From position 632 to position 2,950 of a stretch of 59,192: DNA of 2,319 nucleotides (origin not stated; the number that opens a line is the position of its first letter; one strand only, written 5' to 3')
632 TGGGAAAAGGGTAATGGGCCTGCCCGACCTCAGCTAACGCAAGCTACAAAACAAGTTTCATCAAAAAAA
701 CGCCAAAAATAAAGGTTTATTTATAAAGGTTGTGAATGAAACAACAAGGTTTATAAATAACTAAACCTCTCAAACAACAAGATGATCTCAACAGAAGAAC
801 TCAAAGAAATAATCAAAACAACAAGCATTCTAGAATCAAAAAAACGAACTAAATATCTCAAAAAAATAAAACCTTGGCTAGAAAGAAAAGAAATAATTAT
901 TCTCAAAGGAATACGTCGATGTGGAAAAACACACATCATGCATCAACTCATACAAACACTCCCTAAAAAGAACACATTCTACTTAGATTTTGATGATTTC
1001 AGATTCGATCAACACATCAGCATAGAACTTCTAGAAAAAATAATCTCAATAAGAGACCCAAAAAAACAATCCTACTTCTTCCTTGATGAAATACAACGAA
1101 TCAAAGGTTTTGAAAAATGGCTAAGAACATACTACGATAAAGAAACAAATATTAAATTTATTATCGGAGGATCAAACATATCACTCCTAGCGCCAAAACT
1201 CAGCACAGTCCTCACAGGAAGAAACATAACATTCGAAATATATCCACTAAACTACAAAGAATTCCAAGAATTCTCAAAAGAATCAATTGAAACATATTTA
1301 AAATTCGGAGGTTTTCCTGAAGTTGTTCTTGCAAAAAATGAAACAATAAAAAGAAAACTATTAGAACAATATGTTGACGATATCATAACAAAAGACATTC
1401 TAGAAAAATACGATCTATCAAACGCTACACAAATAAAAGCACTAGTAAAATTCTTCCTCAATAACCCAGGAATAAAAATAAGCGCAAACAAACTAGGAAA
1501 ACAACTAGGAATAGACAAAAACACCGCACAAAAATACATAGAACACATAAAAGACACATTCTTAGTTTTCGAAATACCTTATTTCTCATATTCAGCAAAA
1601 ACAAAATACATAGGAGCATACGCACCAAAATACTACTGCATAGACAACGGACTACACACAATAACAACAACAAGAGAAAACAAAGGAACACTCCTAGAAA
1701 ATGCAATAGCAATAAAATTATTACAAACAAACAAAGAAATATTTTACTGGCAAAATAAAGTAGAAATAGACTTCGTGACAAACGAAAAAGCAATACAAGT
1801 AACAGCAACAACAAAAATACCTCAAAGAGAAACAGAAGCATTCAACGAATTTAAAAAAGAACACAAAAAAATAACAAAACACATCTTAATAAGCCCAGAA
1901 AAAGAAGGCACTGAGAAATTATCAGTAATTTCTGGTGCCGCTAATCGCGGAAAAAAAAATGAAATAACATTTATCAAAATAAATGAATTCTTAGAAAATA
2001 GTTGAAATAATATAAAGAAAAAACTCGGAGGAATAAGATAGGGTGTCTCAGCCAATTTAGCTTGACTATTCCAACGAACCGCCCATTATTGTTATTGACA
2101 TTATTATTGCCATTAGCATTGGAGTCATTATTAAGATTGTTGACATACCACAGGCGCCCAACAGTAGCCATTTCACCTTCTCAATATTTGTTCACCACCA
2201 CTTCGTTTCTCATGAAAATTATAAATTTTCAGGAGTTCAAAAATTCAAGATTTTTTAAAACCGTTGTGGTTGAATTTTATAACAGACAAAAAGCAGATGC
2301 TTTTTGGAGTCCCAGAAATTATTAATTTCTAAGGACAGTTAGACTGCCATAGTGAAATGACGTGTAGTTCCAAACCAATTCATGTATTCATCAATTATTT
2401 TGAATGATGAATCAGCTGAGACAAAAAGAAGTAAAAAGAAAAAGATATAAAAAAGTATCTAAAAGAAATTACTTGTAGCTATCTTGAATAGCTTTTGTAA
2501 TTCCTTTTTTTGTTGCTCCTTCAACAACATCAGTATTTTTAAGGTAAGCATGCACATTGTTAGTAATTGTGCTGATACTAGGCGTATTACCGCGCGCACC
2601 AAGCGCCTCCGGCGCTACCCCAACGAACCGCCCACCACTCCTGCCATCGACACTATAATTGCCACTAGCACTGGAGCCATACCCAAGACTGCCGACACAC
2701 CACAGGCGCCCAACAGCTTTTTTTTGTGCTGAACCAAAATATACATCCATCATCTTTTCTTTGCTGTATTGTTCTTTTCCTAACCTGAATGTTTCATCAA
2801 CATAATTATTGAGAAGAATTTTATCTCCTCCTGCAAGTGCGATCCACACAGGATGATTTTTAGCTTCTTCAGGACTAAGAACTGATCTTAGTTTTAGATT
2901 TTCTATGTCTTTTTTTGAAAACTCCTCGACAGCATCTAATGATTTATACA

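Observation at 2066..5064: Complete diversity-generating retroelement with a divergent RT, no Avd-sized ORF, and the TR downstream of the target gene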

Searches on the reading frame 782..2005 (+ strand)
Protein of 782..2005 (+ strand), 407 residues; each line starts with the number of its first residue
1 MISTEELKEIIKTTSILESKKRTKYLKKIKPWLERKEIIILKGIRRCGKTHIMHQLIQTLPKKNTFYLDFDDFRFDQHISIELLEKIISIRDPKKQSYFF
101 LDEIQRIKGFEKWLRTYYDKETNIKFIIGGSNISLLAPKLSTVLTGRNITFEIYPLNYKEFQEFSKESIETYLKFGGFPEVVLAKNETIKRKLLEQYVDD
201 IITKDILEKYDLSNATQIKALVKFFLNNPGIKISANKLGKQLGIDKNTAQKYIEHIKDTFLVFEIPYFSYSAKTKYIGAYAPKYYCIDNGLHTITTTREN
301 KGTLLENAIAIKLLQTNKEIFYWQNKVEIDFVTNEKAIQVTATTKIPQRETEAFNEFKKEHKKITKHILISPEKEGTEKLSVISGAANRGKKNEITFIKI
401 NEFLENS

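Call 5: search_protein_families(library=pfam, proteins=[window:782-2005:+], max_evalue=0.1)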
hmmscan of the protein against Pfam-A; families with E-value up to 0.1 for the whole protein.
window:782-2005:+ (407 aa): 11 families
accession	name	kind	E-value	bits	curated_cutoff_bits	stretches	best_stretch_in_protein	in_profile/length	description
PF13173.12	AAA_14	-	1.1e-34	119.6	27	1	36-161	2-128/129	AAA domain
PF13635.12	DUF4143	-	4.5e-19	69.2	28.1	1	204-337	2-149/160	Domain of unknown function (DUF4143)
PF01637.24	ATPase_2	-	2.3e-08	34.5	33.2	2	22-67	4-54/225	ATPase domain predominantly from Archaea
PF08279.18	HTH_11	-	0.00035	20.8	25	1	220-260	4-43/55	HTH domain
PF13401.12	AAA_22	-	0.00063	20.5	27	0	35-70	4-41/130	AAA domain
PF20720.3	nSTAND3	-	0.00072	19.7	27.2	1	23-104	4-74/155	Novel STAND NTPase 3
PF24883.2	NPHP3_N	-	0.0041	17.8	24.8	1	28-68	11-58/164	Nephrocystin 3, N-terminal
PF25201.1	nSTAND6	-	0.025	15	27.7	1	22-80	4-59/148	Novel STAND NTPase 6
PF00004.35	AAA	-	0.057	14.3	21.2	0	40-109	2-71/131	ATPase family associated with various cellular activities (AAA)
PF20714.3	HTH_64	-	0.069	13.8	27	0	221-262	6-46/65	DpiA-like helix-turn-helix domain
PF04967.18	HTH_10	-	0.087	13.1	23.1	0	232-257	23-48/53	HTH DNA binding domain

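Call 93: search_protein_families(library=ncbifam, proteins=[window:782-2005:+], max_evalue=0.001)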
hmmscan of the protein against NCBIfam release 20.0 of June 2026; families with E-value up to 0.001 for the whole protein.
window:782-2005:+ (407 aa): 0 families

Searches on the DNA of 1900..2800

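Call 8: search_rna_families(source=window, start=1900, end=2800, threshold=evalue, max_evalue=1, show_alignments=2)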
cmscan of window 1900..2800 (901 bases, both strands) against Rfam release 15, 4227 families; matches with E-value up to 1: 2.
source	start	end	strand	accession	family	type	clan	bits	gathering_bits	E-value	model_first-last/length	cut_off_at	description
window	2159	2421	-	RF03019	RT-16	Gene; sRNA;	-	53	50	3.8e-07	1-158/158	no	RT-16 RNA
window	2420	2536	+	RF01577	RNase_P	Gene; ribozyme;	CL00002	22.7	100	0.3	52-168/626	no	Plasmodium RNase_P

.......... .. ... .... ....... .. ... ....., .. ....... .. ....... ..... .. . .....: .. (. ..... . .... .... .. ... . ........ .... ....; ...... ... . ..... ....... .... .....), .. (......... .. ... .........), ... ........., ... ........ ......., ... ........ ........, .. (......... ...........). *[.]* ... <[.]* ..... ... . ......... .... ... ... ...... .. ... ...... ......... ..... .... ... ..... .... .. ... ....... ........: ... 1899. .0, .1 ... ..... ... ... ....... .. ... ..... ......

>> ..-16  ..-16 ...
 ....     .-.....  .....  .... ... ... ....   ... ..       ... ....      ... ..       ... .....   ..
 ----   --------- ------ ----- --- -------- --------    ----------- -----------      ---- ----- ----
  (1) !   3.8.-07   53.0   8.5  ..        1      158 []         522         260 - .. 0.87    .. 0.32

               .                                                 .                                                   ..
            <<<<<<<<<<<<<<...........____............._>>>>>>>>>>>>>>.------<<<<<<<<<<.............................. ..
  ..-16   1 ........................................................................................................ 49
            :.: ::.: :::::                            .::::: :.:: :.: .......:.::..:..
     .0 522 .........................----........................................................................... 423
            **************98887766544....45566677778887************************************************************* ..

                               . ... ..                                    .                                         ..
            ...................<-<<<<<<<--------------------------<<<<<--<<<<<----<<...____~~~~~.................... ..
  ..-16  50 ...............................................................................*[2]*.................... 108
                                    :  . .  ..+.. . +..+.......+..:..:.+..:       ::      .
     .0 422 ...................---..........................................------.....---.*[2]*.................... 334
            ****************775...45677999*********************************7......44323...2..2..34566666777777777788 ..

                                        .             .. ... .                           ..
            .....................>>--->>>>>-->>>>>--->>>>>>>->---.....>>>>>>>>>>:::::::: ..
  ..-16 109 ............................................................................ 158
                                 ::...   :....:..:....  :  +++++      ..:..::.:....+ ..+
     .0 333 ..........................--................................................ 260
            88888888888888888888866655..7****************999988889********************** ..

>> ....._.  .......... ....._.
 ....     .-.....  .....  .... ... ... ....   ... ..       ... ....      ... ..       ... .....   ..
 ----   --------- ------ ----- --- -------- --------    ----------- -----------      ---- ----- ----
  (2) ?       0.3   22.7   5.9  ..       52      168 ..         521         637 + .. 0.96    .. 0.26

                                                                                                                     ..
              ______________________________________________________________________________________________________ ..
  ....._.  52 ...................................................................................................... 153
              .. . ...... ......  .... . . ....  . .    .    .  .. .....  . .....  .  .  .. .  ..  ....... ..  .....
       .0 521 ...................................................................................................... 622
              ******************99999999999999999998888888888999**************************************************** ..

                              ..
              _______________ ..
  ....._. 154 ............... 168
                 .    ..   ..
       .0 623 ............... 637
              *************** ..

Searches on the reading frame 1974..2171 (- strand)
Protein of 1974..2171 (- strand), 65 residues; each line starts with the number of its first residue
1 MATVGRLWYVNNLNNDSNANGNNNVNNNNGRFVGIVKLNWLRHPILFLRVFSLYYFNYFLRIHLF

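Call 5: search_protein_families(library=pfam, proteins=[window:1974-2171:-], max_evalue=0.1)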
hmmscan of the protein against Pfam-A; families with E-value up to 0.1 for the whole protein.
window:1974-2171:- (65 aa): 0 families
